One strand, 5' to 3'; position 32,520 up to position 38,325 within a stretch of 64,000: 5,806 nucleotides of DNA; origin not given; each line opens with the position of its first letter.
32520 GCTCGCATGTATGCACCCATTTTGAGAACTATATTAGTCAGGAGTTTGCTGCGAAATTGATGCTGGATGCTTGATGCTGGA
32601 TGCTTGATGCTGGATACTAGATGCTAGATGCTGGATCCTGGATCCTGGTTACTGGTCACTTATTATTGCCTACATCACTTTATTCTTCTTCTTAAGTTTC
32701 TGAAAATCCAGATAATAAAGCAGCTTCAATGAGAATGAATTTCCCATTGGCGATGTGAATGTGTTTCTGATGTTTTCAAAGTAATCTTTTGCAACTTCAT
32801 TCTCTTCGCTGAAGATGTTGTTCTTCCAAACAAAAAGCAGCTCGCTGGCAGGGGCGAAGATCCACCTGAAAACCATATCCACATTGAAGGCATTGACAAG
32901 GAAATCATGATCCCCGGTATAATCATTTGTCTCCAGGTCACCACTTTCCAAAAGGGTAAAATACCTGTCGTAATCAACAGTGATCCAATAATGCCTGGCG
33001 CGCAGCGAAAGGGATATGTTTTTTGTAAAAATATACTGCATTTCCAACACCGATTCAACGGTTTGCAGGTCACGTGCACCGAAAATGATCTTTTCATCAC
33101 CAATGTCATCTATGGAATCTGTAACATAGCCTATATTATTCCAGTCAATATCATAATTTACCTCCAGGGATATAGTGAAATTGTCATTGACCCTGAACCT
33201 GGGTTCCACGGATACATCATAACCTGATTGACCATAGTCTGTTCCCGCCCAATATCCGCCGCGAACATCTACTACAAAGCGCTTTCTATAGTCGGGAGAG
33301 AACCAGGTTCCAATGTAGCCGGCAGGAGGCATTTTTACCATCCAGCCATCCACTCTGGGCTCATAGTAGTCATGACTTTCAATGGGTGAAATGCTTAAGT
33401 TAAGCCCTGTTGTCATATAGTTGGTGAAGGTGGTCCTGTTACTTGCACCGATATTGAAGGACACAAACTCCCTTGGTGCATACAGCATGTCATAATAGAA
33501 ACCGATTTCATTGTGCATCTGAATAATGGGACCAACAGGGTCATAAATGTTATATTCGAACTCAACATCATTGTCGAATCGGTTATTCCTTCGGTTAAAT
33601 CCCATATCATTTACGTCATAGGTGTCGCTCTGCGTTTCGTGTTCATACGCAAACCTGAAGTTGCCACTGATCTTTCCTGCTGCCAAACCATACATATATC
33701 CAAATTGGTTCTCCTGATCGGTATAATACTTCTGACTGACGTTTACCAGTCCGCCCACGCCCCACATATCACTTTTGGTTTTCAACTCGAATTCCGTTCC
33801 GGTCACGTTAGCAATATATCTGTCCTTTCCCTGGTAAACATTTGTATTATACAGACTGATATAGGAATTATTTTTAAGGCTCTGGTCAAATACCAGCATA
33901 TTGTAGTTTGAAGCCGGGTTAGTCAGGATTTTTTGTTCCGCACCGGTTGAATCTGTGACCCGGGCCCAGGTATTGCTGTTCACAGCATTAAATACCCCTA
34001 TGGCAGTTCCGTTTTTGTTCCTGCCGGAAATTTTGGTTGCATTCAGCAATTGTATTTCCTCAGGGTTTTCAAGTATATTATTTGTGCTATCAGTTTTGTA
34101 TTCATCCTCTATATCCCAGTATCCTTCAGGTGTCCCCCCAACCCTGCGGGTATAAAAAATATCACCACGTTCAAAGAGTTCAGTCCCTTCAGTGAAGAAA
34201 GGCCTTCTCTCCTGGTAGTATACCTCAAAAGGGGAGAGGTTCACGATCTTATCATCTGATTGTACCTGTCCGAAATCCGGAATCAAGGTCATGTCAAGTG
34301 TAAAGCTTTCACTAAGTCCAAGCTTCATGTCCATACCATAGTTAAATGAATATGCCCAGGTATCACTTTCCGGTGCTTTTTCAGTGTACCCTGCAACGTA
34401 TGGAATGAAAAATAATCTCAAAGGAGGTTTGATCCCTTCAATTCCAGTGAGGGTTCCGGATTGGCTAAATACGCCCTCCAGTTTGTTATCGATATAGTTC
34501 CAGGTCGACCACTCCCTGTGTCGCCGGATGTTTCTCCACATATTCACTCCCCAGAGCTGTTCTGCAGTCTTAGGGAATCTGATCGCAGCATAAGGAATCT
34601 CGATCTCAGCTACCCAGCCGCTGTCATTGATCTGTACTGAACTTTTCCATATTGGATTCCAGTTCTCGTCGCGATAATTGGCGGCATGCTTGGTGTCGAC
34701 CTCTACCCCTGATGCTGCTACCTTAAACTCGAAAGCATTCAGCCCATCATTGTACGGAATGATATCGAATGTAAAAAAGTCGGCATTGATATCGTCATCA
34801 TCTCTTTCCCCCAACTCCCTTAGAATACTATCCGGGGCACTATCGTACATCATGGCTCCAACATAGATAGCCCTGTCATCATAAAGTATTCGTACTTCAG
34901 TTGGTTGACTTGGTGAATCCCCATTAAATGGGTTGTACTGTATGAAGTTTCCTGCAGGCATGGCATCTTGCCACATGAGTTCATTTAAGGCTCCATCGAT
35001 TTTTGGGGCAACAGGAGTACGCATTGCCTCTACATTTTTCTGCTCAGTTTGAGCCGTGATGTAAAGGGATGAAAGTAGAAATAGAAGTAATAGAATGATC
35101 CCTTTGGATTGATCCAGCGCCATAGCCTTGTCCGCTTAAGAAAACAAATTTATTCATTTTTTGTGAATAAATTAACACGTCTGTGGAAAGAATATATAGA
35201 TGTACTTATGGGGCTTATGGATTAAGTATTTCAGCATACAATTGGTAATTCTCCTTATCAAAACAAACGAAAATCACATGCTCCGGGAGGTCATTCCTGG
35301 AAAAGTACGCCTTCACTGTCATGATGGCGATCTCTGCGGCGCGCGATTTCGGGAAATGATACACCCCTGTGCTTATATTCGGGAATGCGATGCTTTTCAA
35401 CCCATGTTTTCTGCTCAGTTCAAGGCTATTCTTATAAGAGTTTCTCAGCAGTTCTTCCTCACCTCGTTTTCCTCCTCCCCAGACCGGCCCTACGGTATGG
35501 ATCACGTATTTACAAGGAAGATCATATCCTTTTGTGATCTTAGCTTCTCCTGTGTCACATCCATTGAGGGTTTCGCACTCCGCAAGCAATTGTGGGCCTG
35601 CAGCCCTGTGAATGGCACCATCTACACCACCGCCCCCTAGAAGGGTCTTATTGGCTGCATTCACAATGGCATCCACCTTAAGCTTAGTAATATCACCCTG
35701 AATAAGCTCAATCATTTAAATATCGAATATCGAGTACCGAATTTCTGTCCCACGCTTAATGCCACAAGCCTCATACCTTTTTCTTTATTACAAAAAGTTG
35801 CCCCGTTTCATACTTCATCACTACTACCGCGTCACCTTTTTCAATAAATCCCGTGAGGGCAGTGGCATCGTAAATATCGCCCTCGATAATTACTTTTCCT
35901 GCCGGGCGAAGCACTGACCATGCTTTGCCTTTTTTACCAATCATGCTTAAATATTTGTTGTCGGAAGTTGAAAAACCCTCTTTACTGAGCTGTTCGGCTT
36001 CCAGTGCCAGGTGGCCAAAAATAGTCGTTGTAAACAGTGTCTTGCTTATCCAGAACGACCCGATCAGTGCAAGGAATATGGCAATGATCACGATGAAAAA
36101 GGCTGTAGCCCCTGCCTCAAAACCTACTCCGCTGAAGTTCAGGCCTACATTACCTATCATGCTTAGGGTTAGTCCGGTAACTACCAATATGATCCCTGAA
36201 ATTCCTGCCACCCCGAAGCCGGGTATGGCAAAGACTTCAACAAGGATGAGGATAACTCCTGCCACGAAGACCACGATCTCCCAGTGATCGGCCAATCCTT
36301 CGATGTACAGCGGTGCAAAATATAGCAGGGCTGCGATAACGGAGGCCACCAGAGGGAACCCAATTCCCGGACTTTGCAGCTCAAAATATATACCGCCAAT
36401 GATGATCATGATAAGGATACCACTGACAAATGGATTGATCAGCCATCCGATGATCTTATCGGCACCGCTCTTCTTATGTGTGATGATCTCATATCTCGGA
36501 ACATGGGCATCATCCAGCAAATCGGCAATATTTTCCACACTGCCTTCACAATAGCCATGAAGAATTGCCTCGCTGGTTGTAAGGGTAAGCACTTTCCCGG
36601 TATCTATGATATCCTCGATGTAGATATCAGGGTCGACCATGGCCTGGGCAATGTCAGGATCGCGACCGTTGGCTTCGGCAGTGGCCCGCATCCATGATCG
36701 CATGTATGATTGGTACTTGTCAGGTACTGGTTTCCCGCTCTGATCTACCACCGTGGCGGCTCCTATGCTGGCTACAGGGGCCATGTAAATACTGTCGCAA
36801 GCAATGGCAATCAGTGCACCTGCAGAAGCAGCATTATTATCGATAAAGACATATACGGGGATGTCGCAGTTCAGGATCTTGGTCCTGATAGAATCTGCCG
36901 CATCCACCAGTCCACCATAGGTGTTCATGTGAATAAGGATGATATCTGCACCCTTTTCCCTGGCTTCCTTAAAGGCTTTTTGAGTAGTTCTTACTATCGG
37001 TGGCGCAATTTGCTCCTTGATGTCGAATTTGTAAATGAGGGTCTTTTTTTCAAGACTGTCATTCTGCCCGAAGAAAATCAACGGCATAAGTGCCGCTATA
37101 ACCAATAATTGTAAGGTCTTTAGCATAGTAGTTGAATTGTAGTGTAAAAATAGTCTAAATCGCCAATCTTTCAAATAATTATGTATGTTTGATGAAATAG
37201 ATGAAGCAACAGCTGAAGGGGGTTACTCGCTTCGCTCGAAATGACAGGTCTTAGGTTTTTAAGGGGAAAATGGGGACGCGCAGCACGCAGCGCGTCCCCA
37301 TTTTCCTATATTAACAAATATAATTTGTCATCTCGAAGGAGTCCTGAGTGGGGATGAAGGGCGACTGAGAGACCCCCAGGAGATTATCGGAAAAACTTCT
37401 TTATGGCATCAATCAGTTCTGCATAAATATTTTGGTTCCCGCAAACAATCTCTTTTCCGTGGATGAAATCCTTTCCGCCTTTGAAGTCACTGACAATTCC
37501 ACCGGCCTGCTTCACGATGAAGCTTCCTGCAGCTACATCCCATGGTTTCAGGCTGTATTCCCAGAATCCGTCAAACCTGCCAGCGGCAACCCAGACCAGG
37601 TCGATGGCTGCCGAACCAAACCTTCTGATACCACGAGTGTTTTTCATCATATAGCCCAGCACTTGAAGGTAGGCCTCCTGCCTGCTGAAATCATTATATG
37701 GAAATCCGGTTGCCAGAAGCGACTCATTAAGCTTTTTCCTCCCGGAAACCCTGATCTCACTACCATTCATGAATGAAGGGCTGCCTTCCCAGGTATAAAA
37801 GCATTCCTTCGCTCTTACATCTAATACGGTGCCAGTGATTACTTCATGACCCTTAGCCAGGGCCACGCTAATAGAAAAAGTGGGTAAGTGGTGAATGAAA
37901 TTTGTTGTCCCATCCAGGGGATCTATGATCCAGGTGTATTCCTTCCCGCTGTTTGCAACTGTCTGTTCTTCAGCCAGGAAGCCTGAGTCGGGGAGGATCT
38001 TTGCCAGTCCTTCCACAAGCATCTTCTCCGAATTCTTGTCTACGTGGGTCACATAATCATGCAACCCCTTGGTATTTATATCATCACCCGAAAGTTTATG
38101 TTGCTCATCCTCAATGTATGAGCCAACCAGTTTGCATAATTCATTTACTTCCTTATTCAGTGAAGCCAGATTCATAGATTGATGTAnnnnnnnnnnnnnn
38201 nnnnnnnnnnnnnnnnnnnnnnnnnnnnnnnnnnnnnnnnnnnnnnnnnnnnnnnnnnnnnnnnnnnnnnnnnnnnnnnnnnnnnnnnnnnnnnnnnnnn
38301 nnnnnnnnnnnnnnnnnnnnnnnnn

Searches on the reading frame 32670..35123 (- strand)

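Call 70: search_protein_families(library=pfam, proteins=[window:32670-35123:-], max_evalue=0.00001)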
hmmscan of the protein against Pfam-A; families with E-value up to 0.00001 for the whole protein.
window:32670-35123:- (817 aa): 1 family
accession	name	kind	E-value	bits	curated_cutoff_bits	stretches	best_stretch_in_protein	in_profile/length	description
PF19313.5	DUF5916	-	1.3e-192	642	22.6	1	233-813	1-571/572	Domain of unknown function (DUF5916)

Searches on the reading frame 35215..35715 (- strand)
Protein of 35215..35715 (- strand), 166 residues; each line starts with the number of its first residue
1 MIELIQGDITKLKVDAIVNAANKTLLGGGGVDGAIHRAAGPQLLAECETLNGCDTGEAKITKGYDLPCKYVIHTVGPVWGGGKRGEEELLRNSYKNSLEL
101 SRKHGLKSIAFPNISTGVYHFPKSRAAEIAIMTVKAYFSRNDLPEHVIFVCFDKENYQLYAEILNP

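Call 70: search_protein_families(library=pfam, proteins=[window:35215-35715:-], max_evalue=0.00001)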
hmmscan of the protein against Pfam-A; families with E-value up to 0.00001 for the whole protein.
window:35215-35715:- (166 aa): 1 family
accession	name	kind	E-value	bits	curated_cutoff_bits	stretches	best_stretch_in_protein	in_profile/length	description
PF01661.27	Macro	-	5.1e-49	165.6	22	1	18-130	1-118/118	Macro domain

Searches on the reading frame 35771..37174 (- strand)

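Call 70: search_protein_families(library=pfam, proteins=[window:35771-37174:-], max_evalue=0.00001)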
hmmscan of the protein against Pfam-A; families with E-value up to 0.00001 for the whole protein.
window:35771-37174:- (467 aa): 4 families
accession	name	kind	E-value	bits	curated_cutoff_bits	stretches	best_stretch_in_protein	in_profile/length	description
PF25145.1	NfeD1b_N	-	5.1e-49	166.9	40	1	47-226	2-182/189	NfeD1b, N-terminal domain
PF24961.1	NfeD_membrane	-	3.4e-23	82.4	26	1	250-376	2-117/119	NfeD integral membrane domain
PF01957.25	NfeD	-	2.1e-08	34.7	29.1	1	410-462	3-55/57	NfeD-like C-terminal, partner-binding domain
PF01972.22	SDH_protease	-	7.8e-06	25.5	31.3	0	74-139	92-154/286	ClpP-like SDH-type serine proteinase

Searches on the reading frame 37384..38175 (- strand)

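Call 70: search_protein_families(library=pfam, proteins=[window:37384-38175:-], max_evalue=0.00001)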
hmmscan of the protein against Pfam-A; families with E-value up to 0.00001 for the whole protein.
window:37384-38175:- (263 aa): 1 family
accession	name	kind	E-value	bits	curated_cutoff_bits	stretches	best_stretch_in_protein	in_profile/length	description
PF00459.30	Inositol_P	-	7.2e-61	206.5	27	1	11-256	10-264/271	Inositol monophosphatase family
